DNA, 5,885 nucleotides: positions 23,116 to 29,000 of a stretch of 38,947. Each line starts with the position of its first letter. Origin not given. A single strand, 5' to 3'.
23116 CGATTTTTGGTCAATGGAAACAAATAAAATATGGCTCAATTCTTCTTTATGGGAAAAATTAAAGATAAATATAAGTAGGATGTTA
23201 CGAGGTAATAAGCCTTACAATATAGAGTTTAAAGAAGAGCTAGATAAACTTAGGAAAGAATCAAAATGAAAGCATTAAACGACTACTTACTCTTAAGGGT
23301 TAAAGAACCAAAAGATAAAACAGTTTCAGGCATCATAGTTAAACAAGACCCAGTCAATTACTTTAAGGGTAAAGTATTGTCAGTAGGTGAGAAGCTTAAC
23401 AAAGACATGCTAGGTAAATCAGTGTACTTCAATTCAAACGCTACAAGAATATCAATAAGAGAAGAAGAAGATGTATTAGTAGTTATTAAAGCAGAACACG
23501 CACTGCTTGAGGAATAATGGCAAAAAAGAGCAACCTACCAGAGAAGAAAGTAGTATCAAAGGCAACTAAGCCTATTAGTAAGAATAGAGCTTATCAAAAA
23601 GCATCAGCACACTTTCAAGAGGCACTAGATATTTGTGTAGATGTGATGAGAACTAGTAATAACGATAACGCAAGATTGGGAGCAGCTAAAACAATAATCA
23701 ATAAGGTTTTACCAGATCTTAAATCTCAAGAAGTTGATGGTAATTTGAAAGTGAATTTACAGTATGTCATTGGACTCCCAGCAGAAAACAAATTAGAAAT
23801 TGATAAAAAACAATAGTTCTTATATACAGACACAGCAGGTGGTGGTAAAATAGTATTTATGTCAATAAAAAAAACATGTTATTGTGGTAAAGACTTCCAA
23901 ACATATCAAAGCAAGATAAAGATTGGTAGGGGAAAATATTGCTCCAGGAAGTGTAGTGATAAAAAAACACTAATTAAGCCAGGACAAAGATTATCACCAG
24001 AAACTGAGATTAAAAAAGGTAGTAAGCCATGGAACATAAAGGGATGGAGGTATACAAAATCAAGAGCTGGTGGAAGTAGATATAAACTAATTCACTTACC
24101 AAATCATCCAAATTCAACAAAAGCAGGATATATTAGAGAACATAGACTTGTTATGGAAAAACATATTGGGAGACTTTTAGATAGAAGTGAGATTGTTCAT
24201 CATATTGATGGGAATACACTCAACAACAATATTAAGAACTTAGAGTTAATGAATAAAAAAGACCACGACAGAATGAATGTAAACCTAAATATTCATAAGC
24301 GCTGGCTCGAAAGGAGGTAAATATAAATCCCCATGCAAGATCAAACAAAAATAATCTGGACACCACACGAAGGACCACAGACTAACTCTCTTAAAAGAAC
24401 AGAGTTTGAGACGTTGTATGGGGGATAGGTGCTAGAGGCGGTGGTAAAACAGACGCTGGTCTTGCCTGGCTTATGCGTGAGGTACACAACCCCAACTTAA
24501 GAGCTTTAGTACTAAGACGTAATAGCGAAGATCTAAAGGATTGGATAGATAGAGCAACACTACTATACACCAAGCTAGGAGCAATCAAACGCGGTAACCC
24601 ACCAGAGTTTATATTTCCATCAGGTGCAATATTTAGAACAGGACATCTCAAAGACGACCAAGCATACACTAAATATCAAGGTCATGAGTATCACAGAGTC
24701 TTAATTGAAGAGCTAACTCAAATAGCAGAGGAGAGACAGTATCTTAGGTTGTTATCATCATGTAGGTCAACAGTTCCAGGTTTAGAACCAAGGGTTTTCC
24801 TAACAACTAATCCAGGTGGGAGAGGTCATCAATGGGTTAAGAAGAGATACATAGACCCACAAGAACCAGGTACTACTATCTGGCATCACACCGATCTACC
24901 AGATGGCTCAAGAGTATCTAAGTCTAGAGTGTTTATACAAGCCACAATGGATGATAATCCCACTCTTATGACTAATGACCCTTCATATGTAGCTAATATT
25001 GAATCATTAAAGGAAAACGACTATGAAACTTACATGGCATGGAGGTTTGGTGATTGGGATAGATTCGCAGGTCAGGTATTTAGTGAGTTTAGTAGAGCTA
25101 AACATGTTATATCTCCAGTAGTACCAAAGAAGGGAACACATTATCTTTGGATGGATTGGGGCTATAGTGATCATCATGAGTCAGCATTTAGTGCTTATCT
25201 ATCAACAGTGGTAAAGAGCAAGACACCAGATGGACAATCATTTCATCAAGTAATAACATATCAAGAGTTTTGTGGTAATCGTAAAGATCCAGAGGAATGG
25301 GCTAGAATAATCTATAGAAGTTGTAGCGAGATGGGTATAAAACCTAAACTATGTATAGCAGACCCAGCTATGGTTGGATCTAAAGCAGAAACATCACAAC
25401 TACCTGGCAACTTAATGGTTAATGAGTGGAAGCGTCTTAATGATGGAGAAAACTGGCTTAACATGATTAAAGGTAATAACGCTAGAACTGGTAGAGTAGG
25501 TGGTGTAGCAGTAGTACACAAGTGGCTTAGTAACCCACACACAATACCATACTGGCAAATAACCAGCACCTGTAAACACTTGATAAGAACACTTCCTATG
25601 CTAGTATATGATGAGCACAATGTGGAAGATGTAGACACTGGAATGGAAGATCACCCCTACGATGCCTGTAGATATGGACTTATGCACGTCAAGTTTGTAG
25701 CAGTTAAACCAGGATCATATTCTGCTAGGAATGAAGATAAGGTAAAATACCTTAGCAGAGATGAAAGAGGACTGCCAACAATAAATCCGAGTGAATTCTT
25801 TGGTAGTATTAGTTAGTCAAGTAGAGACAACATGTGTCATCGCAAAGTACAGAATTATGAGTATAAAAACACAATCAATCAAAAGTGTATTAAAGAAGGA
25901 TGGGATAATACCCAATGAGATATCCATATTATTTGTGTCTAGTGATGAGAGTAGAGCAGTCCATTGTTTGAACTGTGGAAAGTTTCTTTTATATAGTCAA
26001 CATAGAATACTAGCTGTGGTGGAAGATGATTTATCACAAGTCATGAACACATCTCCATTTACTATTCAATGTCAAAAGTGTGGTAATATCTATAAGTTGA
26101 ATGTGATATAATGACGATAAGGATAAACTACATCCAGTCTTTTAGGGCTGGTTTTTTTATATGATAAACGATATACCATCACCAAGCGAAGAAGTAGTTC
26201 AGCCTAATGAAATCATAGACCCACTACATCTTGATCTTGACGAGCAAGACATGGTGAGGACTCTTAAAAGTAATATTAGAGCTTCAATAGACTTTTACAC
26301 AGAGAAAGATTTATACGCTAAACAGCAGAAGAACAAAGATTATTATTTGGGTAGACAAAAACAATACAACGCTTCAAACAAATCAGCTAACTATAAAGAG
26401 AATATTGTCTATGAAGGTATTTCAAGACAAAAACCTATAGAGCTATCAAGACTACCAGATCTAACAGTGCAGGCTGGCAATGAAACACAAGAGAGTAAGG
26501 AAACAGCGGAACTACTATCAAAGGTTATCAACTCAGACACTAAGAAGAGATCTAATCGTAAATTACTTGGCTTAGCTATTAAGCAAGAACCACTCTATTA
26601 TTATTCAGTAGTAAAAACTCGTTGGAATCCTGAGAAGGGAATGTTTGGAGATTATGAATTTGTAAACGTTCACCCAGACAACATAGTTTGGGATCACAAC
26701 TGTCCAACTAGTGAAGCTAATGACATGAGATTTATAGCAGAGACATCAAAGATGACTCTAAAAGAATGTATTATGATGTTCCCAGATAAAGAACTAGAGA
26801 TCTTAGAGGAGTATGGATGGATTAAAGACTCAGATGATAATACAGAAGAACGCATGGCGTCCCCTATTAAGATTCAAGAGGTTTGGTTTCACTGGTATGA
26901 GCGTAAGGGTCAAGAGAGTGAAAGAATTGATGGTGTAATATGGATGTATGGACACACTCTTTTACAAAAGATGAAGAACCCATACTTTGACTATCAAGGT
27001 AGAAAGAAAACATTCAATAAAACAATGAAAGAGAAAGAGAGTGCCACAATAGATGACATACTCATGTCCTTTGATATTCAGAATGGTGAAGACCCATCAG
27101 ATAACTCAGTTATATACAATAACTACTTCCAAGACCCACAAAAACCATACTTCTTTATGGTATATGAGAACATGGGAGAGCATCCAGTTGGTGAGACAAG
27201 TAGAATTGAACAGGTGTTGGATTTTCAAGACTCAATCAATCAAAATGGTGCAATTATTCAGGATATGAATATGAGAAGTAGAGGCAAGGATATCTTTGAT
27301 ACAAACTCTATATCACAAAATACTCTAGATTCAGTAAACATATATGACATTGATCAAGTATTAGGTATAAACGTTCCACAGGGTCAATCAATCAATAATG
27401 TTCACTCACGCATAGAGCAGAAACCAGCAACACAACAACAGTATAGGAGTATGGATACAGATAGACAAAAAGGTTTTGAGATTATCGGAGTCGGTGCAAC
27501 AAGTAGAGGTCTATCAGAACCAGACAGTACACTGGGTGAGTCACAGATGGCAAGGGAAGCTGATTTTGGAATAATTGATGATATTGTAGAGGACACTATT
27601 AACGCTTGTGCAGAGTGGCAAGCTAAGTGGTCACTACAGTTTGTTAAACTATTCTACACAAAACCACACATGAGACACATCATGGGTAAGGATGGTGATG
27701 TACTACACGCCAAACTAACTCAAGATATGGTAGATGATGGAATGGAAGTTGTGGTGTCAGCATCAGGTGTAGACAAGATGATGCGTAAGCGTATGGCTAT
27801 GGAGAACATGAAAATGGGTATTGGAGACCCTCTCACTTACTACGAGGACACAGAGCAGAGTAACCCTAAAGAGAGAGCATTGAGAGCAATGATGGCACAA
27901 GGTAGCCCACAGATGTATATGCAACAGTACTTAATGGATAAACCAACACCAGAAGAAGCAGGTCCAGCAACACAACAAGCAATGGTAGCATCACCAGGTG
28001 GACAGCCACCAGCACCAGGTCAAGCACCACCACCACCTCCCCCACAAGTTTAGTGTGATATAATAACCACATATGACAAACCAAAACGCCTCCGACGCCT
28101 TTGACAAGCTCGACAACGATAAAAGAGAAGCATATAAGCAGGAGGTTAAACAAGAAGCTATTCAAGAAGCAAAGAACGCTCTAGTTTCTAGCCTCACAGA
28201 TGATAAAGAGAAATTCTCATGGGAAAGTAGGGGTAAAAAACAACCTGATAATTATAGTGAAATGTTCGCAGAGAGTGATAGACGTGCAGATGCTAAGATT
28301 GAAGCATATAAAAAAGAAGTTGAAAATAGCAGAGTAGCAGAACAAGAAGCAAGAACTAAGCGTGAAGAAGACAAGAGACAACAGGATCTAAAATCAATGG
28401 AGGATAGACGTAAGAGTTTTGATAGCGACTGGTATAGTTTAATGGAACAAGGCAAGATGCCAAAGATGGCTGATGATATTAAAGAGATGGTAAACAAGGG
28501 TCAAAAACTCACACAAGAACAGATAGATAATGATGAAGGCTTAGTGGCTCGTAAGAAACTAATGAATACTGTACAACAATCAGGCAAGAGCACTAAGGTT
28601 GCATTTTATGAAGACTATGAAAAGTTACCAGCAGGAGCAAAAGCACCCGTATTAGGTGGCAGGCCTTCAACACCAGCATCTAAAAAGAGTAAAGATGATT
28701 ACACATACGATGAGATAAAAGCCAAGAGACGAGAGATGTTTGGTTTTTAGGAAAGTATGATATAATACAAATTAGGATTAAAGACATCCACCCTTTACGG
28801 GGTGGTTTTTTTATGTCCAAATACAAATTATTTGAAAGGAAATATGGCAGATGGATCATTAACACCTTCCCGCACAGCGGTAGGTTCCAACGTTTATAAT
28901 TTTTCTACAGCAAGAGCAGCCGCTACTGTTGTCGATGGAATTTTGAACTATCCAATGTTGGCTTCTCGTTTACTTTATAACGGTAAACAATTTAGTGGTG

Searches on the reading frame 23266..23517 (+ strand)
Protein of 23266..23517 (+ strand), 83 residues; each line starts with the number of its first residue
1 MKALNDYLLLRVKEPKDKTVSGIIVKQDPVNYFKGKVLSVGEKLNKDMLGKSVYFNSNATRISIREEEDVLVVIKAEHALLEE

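Call 38: search_protein_families(library=pfam, proteins=[window:23266-23517:+], max_evalue=0.01)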
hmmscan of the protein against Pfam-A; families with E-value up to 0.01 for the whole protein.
window:23266-23517:+ (83 aa): 1 family
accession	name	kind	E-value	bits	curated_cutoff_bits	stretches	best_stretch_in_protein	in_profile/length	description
PF00166.26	Cpn10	-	6.1e-06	26.6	21.1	1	2-69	3-80/93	Chaperonin 10 Kd subunit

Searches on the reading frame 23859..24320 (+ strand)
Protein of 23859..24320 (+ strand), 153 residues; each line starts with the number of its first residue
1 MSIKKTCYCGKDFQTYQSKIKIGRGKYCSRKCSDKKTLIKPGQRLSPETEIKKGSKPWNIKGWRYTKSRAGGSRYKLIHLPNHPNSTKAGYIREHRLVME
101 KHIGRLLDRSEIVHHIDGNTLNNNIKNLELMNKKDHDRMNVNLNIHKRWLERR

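Call 38: search_protein_families(library=pfam, proteins=[window:23859-24320:+], max_evalue=0.01)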
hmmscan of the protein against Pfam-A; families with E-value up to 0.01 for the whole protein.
window:23859-24320:+ (153 aa): 1 family
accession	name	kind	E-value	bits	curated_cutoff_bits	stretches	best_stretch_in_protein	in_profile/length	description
PF13392.12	HNH_3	-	2.3e-12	46.8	24.8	1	95-138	4-46/46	HNH endonuclease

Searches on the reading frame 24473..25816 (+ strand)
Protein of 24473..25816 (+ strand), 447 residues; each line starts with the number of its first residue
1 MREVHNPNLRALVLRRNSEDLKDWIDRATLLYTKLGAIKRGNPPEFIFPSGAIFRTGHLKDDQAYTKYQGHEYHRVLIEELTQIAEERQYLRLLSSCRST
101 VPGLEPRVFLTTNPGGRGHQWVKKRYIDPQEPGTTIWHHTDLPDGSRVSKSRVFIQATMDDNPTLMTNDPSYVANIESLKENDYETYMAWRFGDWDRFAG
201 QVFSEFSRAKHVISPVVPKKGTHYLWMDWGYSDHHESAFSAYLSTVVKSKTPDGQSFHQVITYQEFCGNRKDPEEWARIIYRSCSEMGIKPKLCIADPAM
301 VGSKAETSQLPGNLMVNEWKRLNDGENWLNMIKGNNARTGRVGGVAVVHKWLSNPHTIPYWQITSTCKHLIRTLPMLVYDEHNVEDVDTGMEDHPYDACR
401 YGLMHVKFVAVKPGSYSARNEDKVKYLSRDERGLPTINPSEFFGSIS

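Call 20: search_protein_families(library=phrogs, proteins=[window:24473-25816:+])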
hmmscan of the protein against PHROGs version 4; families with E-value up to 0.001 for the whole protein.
window:24473-25816:+ (447 aa): 6 families
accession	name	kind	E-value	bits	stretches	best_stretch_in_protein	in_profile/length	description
phrog_2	-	head and packaging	9.9e-35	121.5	1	15-415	320-601/807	terminase large subunit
phrog_979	-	head and packaging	1.6e-33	117.3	1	2-302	189-514/642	terminase large subunit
phrog_10250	-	head and packaging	7.2e-10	40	1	185-406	8-215/228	terminase large subunit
phrog_9526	-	head and packaging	4e-07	30.7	1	6-183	52-261/280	terminase large subunit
phrog_3717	-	head and packaging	2e-06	28.5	1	76-150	127-199/277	terminase large subunit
phrog_5653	-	head and packaging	0.00025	21.8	0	343-413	118-187/199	terminase large subunit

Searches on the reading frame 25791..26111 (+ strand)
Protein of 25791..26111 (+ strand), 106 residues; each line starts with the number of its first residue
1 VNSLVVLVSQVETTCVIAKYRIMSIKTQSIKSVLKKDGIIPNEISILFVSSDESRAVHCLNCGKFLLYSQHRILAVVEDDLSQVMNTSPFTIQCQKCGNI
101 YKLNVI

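Call 38: search_protein_families(library=pfam, proteins=[window:25791-26111:+], max_evalue=0.01)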
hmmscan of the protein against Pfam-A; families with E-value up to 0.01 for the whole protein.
window:25791-26111:+ (106 aa): 5 families
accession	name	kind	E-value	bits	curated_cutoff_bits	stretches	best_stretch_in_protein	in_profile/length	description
PF24461.1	DUF7576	-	0.00069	19.9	27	1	51-80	12-42/60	Family of unknown function (DUF7576)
PF08792.16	A2L_zn_ribbon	-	0.001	19.1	22.9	0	85-101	15-31/33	A2L zinc ribbon domain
PF21326.4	KDM6_GATAL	-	0.0011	19.2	27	0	45-64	21-42/59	KDM6, GATA-like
PF01667.23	Ribosomal_S27e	-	0.0024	18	24.5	0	50-66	20-36/55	Ribosomal protein S27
PF19134.6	DUF5817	-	0.005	17.2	31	0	83-101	13-31/57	Domain of unknown function (DUF5817)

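Call 100: search_protein_families(library=phrogs, proteins=[window:25791-26111:+], max_evalue=0.01)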
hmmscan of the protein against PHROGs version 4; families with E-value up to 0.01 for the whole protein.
window:25791-26111:+ (106 aa): 2 families
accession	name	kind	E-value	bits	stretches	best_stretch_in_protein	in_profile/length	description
phrog_4293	-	unknown function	0.00032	21.9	0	55-83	91-119/124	-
phrog_2834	-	unknown function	0.0067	17.3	0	49-104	8-62/78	-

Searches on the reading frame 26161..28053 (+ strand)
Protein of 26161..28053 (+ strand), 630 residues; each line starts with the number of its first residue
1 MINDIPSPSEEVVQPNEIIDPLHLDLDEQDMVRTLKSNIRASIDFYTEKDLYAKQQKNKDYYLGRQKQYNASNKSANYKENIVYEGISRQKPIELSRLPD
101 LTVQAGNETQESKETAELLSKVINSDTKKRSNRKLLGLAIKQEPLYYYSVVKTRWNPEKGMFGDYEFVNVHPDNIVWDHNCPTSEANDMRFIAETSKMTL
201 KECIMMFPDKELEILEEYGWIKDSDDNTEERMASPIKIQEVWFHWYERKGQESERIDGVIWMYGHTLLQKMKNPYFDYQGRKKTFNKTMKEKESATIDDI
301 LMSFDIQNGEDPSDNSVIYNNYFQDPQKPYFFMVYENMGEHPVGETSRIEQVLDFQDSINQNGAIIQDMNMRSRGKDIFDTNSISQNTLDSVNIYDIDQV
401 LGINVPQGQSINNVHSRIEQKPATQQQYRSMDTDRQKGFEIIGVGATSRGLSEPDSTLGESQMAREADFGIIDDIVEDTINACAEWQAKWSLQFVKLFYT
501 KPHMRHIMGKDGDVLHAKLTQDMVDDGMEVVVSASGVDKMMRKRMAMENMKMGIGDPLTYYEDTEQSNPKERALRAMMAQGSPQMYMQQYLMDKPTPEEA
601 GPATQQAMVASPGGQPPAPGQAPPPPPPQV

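Call 19: find_related_loci(query=window:26161-28053:+, collection=viral_contigs, flank=7000)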
Query window:26161-28053:+ (630 aa) in viral_contigs; peptide patterns used: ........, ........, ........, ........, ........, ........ (x = any residue, [..] = any of these).
12 stretches matched a pattern; 10 encode a relative of the query (tblastn E <= 1e-3); 10 distinct loci.
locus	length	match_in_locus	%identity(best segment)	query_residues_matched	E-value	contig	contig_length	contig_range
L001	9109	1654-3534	76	1-628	0e+0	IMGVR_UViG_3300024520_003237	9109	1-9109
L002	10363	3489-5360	72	1-623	0e+0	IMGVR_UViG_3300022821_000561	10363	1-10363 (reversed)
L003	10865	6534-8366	69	1-611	0e+0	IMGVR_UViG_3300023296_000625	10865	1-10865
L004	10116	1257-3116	66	1-624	0e+0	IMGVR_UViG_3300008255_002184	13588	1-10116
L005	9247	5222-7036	65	1-608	0e+0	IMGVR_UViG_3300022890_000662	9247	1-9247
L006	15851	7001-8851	65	1-623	0e+0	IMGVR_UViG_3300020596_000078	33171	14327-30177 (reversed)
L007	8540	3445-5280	65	1-608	0e+0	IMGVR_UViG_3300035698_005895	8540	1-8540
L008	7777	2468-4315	64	13-623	0e+0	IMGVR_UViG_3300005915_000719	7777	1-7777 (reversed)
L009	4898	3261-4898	68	1-543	0e+0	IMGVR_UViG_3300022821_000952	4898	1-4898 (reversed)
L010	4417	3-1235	72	199-614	0e+0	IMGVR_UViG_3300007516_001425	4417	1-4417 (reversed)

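Call 20: search_protein_families(library=phrogs, proteins=[window:26161-28053:+])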
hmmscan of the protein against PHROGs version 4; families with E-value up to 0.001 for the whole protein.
window:26161-28053:+ (630 aa): 1 family
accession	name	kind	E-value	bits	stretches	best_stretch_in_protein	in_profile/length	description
phrog_156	-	head and packaging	2.2e-08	34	1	28-531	8-493/681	portal protein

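Call 27: find_related_loci(query=A1, collection=viral_contigs, flank=8000)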
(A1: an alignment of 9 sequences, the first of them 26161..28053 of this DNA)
Query A1 (630 aa) in viral_contigs; peptide patterns used: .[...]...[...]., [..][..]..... (x = any residue, [..] = any of these).
122 stretches matched a pattern; 44 encode a relative of the query (tblastn E <= 1e-3); 44 distinct loci.
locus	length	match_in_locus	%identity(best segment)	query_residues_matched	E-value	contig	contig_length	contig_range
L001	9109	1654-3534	76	1-628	0e+0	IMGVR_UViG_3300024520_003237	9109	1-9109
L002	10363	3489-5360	72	1-623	0e+0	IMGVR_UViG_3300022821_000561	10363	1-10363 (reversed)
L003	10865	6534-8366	69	1-611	0e+0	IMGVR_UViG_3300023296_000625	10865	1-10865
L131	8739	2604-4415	66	2-618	0e+0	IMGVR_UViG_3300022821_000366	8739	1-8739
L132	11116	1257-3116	66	1-624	0e+0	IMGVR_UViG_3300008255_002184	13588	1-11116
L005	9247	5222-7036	65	1-608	0e+0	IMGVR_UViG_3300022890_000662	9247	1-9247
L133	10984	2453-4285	66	2-612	0e+0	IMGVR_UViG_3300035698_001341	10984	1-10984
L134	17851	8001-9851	65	1-623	0e+0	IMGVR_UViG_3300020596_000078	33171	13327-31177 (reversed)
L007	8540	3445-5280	65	1-608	0e+0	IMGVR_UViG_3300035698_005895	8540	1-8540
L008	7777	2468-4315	64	13-623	0e+0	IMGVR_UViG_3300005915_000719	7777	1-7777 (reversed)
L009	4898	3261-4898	68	1-543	0e+0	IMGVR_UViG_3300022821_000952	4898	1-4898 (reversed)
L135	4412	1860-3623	55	6-593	0e+0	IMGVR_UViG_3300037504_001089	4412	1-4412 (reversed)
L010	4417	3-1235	72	199-614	0e+0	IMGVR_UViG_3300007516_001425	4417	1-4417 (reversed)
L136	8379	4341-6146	53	31-630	0e+0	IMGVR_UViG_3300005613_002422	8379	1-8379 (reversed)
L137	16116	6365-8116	48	21-627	0e+0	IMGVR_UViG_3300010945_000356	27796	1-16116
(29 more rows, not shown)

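Call 34: search_dna_similar(query=window:26161-28053:+, collection=phages, mode=protein, max_rows=25)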
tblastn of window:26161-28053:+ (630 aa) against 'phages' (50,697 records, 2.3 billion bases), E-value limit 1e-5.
Records with a match: 2; places in all: 2; records where one place covers at least 80% of the query: 2.
Best place of each record, by identity: <60% 2.
By first word of the organism name: TM7 1; Caudoviricetes 1.
By host as written in the record: candidate division TM7 DolZOral124_TM7_55_12 1; - 1.
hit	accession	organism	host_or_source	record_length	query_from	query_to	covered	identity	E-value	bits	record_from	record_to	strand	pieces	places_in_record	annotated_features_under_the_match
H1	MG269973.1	TM7 phage DolZOral124_53_65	candidate division TM7 ...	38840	4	572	90%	24.6%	4e-27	123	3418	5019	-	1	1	hypothetical protein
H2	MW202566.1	Caudoviricetes sp.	Manatee Spring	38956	5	577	91%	23.6%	9e-33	141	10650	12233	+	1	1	portal protein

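Call 46: find_related_loci(query=A1, collection=metagenome_contigs, flank=8000)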
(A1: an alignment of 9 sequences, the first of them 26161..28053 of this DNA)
Query A1 (630 aa) in metagenome_contigs; peptide patterns used: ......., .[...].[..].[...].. (x = any residue, [..] = any of these).
493 stretches matched a pattern; 23 encode a relative of the query (tblastn E <= 1e-3); 23 distinct loci.
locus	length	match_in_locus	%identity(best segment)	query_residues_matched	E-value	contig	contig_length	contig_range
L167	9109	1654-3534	76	1-628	0e+0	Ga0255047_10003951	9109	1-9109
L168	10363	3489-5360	72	1-623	0e+0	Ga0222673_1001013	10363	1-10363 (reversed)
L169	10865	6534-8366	69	1-611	0e+0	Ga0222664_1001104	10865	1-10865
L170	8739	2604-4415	66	2-618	0e+0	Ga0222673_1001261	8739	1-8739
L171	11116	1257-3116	66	1-624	0e+0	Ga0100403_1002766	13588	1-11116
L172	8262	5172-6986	66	1-608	0e+0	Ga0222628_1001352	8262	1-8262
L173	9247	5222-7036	65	1-608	0e+0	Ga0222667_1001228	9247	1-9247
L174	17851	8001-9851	65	1-623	0e+0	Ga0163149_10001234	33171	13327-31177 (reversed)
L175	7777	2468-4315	64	13-623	0e+0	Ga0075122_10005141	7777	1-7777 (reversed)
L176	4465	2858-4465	68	1-538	0e+0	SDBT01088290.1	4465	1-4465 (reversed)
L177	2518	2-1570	67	93-624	0e+0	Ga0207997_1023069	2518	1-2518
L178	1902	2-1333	69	168-614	0e+0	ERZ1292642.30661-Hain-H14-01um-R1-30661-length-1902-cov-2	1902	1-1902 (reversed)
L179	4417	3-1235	72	199-614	0e+0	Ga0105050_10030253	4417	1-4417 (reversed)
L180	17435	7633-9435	47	17-626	0e+0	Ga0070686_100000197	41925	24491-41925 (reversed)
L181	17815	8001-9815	47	20-630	0e+0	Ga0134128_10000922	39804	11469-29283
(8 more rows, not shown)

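Call 47: find_related_loci(query=A1, collection=genome_contigs, flank=8000)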
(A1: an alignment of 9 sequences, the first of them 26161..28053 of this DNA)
Query A1 (630 aa) in genome_contigs; peptide patterns used: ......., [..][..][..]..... (x = any residue, [..] = any of these).
171 stretches matched a pattern, but none encodes a relative of the query by tblastn (E <= 1e-3).

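Call 73: find_related_loci(query=A7, collection=viral_contigs, flank=6000)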
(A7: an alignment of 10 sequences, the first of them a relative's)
Query A7 (626 aa) in viral_contigs; peptide patterns used: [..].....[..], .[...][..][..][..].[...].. (x = any residue, [..] = any of these).
210 stretches matched a pattern; 102 encode a relative of the query (tblastn E <= 1e-3); the best 80 are kept; 80 distinct loci.
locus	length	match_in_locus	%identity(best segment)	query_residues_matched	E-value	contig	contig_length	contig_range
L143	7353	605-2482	100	1-626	0e+0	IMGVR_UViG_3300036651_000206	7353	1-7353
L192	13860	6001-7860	85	1-623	0e+0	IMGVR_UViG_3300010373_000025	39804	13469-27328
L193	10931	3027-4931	77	1-614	0e+0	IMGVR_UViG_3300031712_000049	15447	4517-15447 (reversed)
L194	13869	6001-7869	67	1-622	0e+0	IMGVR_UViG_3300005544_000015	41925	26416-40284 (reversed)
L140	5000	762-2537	64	1-593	0e+0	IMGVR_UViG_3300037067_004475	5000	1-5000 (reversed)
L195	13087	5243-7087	60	1-610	0e+0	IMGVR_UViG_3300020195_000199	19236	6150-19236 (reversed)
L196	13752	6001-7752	60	2-603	0e+0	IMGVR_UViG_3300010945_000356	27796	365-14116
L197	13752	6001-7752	60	2-603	0e+0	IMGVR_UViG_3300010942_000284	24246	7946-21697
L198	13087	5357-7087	60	1-577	0e+0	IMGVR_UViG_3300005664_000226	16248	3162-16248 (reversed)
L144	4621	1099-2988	57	1-621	0e+0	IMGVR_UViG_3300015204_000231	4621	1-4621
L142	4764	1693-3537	58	1-620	0e+0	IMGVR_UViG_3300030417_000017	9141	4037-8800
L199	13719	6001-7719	51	1-574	0e+0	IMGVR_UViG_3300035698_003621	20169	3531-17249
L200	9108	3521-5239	51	1-574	0e+0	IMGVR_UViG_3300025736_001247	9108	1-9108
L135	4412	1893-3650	49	1-585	0e+0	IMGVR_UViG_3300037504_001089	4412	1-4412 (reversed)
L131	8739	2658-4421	49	1-592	2e-179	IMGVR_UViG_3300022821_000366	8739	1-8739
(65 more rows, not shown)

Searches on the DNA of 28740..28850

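Call 63: search_rna_families(source=window, start=28740, end=28850, threshold=evalue, max_evalue=10)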
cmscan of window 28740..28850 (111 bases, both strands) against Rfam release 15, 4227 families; matches with E-value up to 10: 9.
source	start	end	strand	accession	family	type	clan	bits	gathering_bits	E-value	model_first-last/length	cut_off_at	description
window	28758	28812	-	RF00238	ctRNA_pND324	Gene; antisense;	-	18.4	45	1.1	1-86/86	no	ctRNA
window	28740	28814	+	RF01859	Phe_leader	Cis-reg; leader;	-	16.5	55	0.98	28-125/125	5'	Phenylalanine leader peptide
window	28785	28815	+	RF01334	CRISPR-DR21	Gene; CRISPR;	-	14.4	48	4.2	1-37/37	no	CRISPR RNA direct repeat element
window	28771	28817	+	RF02076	STnc100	Gene; sRNA;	-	14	47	0.26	160-206/206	no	Gammaproteobacterial sRNA STnc100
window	28756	28834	+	RF01770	rimP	Cis-reg; leader;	-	13.7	47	4.3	1-102/102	no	Gammaprotebacteria rimP leader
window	28740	28822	+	RF00557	L10_leader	Cis-reg; leader;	-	11.1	44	7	70-138/138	5'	Ribosomal protein L10 leader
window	28740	28839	+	RF02909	rli117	Gene; sRNA;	-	10.8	87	0.8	175-272/272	5'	Listeria sRNA rli117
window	28740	28814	+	RF00022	GcvB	Gene;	-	8.6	42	6.4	124-204/204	5'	GcvB RNA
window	28757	28850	-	RF00636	NRON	Gene;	-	6.7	50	3.5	22-370/370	5'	ncRNA Repressor of NFAT (nuclear factor of activated T cells)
